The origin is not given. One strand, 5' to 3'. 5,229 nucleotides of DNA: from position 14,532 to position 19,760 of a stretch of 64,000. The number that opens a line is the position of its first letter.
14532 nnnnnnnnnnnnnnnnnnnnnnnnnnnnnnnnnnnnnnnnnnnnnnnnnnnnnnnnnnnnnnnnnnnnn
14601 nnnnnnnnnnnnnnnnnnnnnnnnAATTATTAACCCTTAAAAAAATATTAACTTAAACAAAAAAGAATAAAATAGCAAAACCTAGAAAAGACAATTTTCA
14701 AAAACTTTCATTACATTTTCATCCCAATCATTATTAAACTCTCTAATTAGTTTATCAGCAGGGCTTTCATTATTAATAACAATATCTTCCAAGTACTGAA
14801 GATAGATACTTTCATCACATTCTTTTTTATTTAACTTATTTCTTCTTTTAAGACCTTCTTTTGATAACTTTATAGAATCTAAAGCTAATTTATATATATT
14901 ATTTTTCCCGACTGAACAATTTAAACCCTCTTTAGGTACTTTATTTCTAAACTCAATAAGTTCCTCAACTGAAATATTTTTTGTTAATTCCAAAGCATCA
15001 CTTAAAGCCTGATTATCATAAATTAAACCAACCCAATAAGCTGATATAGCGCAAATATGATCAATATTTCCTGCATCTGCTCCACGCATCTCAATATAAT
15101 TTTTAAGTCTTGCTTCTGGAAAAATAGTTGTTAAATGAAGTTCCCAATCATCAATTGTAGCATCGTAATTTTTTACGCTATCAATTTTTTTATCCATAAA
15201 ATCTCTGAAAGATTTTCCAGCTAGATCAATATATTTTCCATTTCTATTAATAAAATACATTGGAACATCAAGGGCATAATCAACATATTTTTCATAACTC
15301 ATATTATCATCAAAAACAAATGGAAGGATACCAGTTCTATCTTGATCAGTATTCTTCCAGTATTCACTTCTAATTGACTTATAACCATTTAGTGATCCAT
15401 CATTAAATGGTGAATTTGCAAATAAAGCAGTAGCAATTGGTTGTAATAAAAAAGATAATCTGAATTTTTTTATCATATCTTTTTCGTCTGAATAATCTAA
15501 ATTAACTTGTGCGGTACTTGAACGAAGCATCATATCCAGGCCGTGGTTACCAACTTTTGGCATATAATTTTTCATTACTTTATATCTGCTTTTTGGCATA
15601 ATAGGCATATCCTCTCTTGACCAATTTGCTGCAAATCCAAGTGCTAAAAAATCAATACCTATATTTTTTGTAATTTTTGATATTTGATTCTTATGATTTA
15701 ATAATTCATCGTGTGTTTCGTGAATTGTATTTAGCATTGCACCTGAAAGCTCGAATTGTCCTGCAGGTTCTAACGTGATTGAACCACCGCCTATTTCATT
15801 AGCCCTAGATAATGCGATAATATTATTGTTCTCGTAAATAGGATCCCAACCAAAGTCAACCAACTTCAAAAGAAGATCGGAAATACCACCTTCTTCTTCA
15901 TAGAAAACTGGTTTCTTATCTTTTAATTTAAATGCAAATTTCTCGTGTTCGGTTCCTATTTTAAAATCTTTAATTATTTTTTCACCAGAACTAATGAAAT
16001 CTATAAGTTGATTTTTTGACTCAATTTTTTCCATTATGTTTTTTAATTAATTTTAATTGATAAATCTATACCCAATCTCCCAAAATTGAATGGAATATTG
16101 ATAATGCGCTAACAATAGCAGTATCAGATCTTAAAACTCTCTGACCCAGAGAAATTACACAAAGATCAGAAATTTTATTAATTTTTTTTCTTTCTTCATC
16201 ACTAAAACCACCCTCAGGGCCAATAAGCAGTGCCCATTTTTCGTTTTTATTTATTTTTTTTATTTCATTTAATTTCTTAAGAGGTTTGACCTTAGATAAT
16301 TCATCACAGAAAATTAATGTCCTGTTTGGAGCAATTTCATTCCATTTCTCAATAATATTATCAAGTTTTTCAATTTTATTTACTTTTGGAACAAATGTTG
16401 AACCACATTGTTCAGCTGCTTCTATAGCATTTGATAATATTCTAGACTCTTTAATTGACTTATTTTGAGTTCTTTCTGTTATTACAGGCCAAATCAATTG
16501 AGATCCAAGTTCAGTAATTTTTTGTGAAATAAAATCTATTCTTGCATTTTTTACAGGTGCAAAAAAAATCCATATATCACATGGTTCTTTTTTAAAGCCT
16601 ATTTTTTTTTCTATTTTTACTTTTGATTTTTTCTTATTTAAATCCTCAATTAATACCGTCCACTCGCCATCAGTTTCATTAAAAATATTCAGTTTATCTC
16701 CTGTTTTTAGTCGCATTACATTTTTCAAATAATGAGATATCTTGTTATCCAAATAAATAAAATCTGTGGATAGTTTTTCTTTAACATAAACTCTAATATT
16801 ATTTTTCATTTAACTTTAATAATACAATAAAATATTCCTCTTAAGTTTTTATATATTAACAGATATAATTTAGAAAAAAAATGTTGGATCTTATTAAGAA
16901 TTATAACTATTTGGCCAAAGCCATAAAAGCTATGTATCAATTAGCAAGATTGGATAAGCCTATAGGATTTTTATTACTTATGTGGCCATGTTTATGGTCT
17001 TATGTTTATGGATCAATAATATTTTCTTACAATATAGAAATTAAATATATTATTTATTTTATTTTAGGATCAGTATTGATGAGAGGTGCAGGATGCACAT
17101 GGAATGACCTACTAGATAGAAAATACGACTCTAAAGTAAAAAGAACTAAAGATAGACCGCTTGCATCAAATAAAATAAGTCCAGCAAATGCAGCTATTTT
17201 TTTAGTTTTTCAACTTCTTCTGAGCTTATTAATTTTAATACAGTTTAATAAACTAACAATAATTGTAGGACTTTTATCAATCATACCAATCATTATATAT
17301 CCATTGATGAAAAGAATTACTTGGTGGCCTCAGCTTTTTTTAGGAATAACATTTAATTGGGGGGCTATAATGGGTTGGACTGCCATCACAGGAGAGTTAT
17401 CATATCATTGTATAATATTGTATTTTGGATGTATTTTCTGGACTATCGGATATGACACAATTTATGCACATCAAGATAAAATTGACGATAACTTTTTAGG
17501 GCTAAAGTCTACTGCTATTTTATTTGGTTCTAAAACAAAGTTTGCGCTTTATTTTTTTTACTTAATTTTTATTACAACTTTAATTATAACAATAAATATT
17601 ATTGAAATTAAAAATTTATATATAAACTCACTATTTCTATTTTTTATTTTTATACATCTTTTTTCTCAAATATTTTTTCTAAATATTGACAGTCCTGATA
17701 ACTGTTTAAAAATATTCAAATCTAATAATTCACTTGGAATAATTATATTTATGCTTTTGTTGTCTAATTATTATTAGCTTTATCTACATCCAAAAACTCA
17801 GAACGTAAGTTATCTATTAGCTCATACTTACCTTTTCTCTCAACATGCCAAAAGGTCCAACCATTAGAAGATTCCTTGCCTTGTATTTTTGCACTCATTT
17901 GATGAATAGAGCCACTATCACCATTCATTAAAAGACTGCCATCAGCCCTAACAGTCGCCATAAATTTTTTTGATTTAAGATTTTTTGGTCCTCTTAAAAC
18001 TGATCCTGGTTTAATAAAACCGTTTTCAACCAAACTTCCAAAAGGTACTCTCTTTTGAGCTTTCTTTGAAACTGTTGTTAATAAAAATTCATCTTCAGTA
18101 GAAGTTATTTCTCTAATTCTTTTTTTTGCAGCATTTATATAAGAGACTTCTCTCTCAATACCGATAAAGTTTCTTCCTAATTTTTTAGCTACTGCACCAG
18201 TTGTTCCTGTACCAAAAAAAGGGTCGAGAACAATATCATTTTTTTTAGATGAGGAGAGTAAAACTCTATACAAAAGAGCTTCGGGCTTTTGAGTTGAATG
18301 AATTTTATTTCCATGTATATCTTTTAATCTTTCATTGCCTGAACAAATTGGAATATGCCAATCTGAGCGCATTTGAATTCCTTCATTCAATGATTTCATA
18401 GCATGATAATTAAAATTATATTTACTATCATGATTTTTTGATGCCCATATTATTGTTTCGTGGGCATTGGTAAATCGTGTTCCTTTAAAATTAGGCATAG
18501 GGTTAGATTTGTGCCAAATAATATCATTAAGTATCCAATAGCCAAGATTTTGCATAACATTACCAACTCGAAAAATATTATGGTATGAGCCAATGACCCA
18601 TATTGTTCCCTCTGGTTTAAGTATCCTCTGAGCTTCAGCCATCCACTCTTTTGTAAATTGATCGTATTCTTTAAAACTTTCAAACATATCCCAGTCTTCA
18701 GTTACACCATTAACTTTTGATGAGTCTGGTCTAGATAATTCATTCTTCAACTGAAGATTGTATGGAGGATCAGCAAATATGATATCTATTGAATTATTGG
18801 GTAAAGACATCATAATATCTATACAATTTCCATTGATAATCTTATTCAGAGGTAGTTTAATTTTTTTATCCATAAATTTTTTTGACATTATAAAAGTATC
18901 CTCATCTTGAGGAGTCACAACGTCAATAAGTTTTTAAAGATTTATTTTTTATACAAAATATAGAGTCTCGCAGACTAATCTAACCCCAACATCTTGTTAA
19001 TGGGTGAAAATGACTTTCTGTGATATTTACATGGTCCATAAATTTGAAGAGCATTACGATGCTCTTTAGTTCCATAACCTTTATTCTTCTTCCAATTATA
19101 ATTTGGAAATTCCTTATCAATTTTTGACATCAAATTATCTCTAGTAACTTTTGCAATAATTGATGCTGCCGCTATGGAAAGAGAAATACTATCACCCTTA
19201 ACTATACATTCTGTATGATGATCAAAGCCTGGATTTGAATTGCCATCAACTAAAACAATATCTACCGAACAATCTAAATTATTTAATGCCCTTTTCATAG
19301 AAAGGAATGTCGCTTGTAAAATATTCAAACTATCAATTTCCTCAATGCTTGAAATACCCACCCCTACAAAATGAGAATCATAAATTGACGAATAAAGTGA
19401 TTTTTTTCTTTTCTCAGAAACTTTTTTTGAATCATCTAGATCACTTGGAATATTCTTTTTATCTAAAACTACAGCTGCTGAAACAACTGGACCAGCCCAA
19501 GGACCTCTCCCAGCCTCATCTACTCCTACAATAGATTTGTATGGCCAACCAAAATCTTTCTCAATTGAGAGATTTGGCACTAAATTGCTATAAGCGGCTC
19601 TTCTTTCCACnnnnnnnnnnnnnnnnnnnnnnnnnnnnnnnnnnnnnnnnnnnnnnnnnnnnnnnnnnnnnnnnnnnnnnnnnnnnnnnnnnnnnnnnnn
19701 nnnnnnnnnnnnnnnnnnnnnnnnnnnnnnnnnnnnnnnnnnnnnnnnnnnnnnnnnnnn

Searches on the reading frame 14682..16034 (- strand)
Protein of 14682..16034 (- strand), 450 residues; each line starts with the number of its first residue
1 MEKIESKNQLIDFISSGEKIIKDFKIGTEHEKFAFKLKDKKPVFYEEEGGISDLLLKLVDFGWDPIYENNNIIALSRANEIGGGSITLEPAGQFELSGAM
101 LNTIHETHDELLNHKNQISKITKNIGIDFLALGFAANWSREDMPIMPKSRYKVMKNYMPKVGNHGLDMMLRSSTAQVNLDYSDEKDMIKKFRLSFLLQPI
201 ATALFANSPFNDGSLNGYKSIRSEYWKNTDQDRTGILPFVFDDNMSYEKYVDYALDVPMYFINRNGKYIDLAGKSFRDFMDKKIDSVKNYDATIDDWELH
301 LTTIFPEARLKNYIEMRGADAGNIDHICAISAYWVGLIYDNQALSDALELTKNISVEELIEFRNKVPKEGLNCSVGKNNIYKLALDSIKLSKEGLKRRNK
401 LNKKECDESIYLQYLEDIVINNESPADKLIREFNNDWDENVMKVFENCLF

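Call 27: search_protein_families(library=pfam, proteins=[window:14682-16034:-], max_evalue=0.00001)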
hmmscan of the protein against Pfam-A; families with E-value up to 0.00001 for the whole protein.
window:14682-16034:- (450 aa): 1 family
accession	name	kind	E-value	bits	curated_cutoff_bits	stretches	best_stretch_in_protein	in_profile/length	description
PF04107.18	GCS2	-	4.3e-75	253.2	21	1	45-346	3-282/291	Glutamate-cysteine ligase family 2(GCS2)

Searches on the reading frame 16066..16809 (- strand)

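Call 27: search_protein_families(library=pfam, proteins=[window:16066-16809:-], max_evalue=0.00001)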
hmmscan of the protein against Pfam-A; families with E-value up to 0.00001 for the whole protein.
window:16066-16809:- (247 aa): 2 families
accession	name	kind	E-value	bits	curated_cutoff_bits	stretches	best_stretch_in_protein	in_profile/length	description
PF04452.19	Methyltrans_RNA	-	4.2e-41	140.7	23.9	1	74-239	2-164/165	RNA methyltransferase domain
PF20260.4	PUA_4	-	1.1e-13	51.4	23.9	1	20-67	1-48/48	RNA methyltransferase PUA domain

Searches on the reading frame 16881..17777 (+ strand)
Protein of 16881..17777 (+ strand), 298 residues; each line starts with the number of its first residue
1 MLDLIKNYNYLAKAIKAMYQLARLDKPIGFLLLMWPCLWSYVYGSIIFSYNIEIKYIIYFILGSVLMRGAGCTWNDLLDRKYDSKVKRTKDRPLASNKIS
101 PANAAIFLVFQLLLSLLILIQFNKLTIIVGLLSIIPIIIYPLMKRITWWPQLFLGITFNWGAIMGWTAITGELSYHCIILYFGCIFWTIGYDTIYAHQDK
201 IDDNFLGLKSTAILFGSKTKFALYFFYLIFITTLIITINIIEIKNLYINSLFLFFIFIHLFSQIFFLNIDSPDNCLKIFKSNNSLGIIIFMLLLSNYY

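Call 27: search_protein_families(library=pfam, proteins=[window:16881-17777:+], max_evalue=0.00001)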
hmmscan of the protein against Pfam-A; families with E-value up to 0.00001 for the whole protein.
window:16881-17777:+ (298 aa): 1 family
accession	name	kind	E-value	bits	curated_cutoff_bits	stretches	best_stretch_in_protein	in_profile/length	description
PF01040.23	UbiA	-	4.7e-56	190.3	34.2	1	33-280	1-246/250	UbiA prenyltransferase family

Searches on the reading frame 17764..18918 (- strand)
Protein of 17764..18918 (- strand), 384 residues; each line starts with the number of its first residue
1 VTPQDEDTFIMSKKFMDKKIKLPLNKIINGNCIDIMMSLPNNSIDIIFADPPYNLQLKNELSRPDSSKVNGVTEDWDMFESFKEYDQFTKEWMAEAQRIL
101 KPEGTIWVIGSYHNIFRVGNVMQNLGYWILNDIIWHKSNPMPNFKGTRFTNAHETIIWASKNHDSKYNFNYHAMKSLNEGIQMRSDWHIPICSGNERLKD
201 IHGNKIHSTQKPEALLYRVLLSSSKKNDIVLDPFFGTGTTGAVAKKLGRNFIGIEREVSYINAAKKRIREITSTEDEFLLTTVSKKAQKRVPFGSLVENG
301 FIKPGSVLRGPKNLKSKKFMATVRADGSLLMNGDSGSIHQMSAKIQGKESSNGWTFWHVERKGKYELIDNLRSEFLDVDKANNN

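Call 27: search_protein_families(library=pfam, proteins=[window:17764-18918:-], max_evalue=0.00001)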
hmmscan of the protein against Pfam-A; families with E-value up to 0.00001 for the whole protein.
window:17764-18918:- (384 aa): 2 families
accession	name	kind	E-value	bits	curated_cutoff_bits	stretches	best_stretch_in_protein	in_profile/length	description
PF01555.25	N6_N4_Mtase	-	4.7e-66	223.3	26.7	1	44-266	1-221/221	DNA methylase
PF18755.6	RAMA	-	4.5e-17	62.4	35.2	1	283-377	11-103/107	Restriction Enzyme Adenine Methylase Associated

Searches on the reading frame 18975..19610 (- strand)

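Call 27: search_protein_families(library=pfam, proteins=[window:18975-19610:-], max_evalue=0.00001)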
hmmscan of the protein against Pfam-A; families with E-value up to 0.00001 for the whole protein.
window:18975-19610:- (211 aa): 1 family
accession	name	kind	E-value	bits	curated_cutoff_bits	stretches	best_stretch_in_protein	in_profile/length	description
PF01351.25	RNase_HII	-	5.9e-42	144.3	25.8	1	28-202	1-197/199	Ribonuclease HII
